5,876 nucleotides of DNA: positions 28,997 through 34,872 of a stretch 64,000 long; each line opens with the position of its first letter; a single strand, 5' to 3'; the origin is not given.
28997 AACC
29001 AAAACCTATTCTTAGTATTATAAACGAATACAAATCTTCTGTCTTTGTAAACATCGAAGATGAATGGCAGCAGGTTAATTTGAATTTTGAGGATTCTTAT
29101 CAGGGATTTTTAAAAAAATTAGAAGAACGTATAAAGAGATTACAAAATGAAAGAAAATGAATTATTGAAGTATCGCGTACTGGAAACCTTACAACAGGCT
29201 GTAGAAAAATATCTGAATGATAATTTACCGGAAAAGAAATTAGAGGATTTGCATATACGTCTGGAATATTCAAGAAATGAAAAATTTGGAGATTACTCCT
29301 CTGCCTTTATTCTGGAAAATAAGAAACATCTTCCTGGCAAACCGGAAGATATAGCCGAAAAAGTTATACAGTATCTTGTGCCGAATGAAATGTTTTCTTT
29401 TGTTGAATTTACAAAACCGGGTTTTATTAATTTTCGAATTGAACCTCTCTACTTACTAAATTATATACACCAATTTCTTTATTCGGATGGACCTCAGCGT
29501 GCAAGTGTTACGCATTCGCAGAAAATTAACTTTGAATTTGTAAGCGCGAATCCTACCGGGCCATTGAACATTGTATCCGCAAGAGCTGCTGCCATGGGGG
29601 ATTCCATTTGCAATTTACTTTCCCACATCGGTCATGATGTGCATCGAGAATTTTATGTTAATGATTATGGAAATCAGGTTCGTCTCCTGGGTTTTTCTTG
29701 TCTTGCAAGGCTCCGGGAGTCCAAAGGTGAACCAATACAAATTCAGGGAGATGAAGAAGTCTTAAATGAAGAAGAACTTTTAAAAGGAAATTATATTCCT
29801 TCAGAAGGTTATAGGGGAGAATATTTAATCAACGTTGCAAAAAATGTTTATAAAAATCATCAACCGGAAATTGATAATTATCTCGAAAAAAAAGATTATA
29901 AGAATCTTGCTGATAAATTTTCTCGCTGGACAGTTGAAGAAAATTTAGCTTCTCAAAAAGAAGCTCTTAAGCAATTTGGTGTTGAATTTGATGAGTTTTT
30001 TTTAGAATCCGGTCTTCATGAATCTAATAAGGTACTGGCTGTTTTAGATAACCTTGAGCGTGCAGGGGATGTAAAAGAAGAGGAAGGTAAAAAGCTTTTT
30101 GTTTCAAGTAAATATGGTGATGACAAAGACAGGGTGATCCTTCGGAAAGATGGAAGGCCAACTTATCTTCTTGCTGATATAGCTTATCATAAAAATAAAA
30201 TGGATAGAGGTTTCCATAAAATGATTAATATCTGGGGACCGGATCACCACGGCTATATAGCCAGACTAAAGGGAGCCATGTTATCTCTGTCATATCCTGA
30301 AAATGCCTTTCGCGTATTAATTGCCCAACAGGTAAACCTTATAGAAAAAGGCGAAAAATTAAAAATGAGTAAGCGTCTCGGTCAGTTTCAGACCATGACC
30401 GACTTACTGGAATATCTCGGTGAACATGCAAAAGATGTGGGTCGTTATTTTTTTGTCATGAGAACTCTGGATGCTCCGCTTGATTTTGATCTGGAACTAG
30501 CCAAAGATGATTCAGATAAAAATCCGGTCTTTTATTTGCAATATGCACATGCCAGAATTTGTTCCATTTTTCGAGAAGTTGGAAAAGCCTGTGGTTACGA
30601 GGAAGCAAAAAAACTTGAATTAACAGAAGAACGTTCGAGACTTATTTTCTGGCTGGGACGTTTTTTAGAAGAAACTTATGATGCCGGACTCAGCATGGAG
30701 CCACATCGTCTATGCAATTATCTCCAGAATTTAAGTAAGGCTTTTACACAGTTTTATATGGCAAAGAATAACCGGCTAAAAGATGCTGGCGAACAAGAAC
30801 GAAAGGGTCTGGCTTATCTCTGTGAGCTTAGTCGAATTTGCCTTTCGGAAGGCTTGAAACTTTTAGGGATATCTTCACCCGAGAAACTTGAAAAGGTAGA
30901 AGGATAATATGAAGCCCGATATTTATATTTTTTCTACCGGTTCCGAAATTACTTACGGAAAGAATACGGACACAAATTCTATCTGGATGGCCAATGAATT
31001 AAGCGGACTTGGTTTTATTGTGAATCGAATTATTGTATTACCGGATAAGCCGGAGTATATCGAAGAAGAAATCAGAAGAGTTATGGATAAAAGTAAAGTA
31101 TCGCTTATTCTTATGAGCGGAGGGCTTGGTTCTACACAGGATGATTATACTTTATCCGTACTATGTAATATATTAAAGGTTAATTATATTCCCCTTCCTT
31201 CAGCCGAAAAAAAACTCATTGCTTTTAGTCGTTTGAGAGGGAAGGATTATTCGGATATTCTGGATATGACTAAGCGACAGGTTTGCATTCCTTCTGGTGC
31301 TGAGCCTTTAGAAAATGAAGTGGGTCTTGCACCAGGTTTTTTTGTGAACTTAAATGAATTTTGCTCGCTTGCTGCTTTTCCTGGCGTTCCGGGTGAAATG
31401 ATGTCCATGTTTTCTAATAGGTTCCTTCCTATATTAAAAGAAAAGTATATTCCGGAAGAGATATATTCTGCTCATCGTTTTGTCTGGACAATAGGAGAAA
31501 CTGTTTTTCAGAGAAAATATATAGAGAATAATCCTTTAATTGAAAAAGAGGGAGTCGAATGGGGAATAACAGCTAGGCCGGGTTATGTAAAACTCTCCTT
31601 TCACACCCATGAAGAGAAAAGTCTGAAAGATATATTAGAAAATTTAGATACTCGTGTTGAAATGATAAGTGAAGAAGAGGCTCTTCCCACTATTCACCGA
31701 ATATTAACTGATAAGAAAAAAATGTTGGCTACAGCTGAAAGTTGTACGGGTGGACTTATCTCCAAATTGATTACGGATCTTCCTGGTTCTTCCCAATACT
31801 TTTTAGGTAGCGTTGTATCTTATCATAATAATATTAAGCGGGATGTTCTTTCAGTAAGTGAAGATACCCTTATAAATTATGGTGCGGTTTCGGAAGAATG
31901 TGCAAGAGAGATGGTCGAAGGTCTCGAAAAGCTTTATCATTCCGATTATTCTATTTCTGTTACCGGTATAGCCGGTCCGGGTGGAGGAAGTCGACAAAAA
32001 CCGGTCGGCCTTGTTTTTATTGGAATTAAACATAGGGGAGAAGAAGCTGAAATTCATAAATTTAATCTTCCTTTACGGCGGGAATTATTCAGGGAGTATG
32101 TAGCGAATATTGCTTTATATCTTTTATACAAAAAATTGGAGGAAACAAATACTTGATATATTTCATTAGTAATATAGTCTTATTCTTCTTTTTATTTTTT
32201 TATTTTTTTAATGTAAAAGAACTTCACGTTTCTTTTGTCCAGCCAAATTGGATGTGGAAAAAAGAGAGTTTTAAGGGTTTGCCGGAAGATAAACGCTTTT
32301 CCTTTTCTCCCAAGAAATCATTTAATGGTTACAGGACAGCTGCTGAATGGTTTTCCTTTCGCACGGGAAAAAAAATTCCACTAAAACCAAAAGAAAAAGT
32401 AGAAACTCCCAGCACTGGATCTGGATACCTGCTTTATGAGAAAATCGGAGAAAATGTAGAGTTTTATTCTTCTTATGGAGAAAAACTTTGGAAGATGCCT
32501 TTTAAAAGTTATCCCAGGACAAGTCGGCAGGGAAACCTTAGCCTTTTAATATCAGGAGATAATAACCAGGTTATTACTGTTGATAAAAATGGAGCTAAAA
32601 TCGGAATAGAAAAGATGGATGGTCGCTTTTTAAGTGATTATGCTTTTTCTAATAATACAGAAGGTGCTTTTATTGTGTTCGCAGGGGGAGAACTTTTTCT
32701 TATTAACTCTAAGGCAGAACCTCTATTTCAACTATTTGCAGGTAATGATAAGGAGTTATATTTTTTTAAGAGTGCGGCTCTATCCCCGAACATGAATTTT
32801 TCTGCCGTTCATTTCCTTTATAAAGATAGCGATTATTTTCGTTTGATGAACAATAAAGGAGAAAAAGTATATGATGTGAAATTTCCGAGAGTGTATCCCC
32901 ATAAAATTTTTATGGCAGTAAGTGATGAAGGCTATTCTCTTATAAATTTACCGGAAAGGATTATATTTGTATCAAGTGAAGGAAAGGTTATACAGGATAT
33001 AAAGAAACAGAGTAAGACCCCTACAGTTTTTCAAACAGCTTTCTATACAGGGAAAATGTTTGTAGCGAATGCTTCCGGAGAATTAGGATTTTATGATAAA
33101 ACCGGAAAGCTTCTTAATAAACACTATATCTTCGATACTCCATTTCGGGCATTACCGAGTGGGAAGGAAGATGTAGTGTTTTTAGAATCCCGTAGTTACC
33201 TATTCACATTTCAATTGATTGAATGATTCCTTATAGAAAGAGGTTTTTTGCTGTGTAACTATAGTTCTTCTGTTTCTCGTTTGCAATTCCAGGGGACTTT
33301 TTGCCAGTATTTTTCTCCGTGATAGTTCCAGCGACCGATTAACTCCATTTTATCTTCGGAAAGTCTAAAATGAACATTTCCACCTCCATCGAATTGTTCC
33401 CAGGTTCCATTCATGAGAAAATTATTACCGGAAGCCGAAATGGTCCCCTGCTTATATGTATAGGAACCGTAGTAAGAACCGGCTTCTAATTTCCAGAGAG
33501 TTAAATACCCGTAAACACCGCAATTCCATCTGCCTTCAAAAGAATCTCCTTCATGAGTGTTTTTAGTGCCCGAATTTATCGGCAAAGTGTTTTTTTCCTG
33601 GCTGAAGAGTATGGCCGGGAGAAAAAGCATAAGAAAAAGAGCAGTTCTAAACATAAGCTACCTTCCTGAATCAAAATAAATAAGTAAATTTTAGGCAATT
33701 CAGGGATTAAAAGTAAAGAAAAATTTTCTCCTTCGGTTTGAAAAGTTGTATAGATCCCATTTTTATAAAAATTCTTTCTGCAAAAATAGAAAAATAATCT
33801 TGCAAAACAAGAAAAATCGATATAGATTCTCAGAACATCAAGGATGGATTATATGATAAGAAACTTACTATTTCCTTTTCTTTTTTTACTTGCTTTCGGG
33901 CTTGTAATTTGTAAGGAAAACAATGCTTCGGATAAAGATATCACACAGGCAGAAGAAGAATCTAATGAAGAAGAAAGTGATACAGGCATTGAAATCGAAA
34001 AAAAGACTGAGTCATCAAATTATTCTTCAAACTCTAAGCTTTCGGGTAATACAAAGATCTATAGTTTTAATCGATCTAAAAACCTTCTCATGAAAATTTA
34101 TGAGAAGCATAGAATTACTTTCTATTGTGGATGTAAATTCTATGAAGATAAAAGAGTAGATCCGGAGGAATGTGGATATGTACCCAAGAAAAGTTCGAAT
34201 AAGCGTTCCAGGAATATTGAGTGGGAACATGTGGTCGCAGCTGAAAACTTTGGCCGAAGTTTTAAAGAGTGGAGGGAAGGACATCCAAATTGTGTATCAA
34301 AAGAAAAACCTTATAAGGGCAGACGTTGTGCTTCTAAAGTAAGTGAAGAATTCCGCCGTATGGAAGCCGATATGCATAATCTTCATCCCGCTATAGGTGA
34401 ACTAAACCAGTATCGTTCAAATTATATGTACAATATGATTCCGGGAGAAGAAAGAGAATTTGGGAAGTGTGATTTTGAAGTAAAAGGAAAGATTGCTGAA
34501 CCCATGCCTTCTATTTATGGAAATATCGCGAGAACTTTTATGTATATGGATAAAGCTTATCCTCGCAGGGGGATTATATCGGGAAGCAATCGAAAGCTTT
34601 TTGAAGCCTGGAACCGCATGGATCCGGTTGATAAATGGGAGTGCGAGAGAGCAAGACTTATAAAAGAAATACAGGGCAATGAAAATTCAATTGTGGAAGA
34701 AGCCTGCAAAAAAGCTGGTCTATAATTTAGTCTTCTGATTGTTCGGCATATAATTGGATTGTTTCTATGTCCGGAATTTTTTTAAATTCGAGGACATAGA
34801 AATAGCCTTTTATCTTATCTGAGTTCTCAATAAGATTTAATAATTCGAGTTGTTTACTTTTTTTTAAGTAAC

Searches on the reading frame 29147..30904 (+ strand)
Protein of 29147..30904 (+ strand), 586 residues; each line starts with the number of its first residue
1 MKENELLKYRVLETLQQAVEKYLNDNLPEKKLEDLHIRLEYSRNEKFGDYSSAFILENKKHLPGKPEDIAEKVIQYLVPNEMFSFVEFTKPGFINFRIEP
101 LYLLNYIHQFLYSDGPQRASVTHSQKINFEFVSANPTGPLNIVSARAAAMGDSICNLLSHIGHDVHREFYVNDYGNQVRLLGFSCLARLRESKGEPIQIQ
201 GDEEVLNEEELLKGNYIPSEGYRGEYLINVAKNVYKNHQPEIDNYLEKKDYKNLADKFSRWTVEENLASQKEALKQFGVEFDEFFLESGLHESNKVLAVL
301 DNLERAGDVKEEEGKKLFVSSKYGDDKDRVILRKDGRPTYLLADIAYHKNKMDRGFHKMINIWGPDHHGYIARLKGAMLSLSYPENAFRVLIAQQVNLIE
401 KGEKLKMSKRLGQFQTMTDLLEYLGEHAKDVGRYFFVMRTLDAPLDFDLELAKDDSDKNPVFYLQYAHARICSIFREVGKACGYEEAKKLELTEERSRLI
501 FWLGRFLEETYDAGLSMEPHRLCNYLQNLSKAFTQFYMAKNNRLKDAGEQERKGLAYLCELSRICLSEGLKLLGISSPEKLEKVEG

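Call 54: search_protein_families(library=pfam, proteins=[window:29147-30904:+], max_evalue=0.001)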
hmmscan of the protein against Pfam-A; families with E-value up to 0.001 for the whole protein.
window:29147-30904:+ (586 aa): 3 families
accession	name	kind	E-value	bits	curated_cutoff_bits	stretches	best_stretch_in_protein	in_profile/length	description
PF05746.21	DALR_1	-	1.3e-25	90.2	22.3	1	464-581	1-117/117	DALR anticodon binding domain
PF00750.26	tRNA-synt_1d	-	2.3e-17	63.5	23.3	1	108-428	3-302/349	tRNA synthetases class I (R), catalytic domain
PF03485.21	Arg_tRNA_synt_N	-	1.6e-15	57.9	21.5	1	14-98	2-85/85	Arginyl tRNA synthetase N terminal domain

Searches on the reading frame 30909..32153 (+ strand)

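Call 54: search_protein_families(library=pfam, proteins=[window:30909-32153:+], max_evalue=0.001)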
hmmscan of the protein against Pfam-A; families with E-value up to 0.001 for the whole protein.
window:30909-32153:+ (415 aa): 2 families
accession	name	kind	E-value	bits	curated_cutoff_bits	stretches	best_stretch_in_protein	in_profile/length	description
PF02464.23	CinA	-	8.9e-52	175.3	23.5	1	261-409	7-154/155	Competence-damaged protein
PF00994.29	MoCF_biosynth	-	5.3e-23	81.8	26.6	1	7-177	2-143/144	Probable molybdopterin binding domain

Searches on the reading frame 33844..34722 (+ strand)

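Call 54: search_protein_families(library=pfam, proteins=[window:33844-34722:+], max_evalue=0.001)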
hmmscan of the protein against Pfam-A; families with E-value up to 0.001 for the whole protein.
window:33844-34722:+ (293 aa): 1 family
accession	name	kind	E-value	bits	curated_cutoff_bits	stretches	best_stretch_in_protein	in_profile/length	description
PF04231.19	Endonuclease_1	-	4.9e-26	92.3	25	1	56-287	17-234/235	Endonuclease I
